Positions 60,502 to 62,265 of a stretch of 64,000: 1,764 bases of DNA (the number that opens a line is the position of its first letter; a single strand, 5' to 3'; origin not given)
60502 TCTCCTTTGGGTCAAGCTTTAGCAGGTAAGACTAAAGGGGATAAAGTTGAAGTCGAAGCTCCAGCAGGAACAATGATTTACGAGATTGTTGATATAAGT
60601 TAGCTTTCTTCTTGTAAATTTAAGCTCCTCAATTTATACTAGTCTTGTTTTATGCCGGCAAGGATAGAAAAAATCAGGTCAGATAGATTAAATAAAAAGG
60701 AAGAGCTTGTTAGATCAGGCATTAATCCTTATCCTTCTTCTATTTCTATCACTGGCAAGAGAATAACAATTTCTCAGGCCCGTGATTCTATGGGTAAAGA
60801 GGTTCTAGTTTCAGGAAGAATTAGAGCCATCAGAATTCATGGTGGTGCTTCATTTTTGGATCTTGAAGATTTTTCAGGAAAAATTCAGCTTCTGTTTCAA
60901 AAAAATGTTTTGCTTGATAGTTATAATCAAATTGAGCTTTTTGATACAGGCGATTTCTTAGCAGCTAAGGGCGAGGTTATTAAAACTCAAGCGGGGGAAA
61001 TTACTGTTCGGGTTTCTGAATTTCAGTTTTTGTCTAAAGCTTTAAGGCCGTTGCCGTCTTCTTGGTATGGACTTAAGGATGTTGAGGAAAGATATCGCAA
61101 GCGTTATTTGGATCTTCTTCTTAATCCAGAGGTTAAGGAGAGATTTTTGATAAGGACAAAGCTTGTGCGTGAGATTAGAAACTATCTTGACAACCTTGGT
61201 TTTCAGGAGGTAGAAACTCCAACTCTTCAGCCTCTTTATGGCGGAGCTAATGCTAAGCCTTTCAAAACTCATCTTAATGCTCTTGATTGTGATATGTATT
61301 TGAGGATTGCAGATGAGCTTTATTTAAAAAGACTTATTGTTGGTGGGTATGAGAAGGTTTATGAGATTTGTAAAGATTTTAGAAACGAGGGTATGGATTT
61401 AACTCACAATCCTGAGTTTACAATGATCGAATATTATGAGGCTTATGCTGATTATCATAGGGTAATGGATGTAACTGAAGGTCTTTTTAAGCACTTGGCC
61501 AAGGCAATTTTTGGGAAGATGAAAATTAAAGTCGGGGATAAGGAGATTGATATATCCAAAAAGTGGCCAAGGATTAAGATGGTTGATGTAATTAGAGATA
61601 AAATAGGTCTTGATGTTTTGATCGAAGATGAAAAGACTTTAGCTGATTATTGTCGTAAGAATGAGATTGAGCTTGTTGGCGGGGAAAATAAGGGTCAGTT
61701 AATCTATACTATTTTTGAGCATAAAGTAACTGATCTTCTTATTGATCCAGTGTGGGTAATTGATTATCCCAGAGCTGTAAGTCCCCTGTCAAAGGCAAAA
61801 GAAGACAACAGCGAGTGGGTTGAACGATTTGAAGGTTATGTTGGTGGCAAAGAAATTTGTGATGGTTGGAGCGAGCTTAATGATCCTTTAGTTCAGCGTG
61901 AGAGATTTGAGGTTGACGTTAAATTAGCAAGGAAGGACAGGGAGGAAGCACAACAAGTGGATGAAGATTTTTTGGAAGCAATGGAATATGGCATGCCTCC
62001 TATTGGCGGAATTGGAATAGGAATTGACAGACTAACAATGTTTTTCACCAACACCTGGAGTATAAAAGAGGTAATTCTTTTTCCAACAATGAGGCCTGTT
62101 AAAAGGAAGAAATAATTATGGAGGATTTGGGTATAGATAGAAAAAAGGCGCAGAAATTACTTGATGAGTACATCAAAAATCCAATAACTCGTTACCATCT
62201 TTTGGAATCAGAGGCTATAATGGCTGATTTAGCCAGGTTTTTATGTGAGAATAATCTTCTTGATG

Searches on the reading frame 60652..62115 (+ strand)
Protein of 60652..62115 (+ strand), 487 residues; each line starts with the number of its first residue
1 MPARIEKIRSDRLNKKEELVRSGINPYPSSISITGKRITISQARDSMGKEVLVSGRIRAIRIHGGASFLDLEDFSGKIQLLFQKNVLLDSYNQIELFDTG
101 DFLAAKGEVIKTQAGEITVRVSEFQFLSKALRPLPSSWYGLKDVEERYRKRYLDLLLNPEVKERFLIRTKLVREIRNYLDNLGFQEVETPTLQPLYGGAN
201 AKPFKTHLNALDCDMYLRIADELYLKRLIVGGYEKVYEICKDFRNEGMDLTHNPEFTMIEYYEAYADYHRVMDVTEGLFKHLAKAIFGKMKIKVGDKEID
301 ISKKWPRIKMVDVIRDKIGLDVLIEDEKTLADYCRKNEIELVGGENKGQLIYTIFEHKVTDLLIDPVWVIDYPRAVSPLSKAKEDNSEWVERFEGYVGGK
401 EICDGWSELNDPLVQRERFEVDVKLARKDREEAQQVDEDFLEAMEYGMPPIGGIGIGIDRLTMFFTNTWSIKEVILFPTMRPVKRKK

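Call 84: find_encoding_contigs(protein=window:60652-62115:+, flank=10000, max_places=2)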
Protein window:60652-62115:+ (487 aa): 1 contig read that carries it; 1 place shown.
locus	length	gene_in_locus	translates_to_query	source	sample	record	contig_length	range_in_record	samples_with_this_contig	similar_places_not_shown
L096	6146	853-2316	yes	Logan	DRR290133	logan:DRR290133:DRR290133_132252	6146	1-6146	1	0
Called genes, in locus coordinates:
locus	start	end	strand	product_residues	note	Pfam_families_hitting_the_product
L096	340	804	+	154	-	PF03449:GreA_GreB_N, PF01272:GreA_GreB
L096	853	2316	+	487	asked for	PF01336:tRNA_anti-codon, PF00152:tRNA-synt_2, PF01409:tRNA-synt_2d (faint)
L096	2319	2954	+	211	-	-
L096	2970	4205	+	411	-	PF02403:Seryl_tRNA_N, PF00587:tRNA-synt_2b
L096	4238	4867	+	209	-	-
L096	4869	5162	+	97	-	-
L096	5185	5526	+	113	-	-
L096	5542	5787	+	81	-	-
